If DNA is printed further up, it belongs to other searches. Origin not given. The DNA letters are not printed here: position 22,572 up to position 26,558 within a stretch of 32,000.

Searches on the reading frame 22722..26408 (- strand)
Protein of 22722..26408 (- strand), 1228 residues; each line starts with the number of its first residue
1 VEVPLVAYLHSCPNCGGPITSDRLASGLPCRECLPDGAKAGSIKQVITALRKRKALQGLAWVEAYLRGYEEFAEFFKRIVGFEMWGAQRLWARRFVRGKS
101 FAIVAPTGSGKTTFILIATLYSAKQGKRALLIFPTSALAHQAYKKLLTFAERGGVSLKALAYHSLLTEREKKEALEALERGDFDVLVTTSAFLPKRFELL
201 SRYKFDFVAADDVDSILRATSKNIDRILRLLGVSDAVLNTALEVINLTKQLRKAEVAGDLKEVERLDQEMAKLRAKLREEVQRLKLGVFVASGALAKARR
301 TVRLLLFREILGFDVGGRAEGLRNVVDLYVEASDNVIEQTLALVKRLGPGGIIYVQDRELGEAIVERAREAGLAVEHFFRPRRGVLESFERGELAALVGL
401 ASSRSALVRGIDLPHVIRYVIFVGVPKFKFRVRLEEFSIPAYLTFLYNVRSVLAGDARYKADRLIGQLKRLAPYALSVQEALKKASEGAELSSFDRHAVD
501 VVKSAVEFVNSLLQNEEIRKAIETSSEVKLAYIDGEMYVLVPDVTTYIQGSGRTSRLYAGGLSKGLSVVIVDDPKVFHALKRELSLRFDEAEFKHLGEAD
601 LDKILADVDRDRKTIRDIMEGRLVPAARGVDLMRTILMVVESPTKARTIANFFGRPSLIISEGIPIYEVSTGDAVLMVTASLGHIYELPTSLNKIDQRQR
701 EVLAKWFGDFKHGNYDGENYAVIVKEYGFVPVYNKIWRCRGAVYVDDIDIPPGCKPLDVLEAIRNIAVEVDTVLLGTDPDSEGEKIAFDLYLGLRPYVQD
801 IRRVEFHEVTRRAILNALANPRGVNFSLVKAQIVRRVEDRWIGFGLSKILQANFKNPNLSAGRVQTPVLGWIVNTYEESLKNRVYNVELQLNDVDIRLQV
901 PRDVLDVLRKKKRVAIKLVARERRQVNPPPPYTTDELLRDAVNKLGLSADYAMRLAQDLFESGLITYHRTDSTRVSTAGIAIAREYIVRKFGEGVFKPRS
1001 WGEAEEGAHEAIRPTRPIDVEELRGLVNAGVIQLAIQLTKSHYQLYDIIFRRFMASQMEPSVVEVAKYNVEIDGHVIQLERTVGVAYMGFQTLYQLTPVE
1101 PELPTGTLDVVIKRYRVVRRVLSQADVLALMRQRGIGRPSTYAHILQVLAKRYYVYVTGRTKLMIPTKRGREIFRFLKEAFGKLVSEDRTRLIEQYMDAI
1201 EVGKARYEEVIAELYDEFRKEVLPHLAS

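Call 25: search_protein_families(library=pfam, proteins=[window:22722-26408:-], max_evalue=0.001)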
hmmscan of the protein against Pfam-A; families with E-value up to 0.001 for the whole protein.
window:22722-26408:- (1228 aa): 6 families
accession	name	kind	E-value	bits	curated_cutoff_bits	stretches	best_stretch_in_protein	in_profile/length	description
PF01131.25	Topoisom_bac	-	6.6e-78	263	35.1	1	825-1211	3-410/411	DNA topoisomerase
PF00270.35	DEAD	-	1e-16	61.5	26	1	88-231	4-145/167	DEAD/DEAH box helicase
PF01751.28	Toprim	-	5.8e-15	55.7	23.1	1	637-808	2-95/96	Toprim domain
PF17915.7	zf_Rg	-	1.8e-13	50.1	25.5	1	8-37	6-35/49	Reverse gyrase zinc finger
PF04851.21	ResIII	-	1.9e-07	31.5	22.5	1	94-211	19-132/164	Type III restriction enzyme, res subunit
PF00271.37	Helicase_C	-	4.8e-07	30.5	23.5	1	119-191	8-74/110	Helicase conserved C-terminal domain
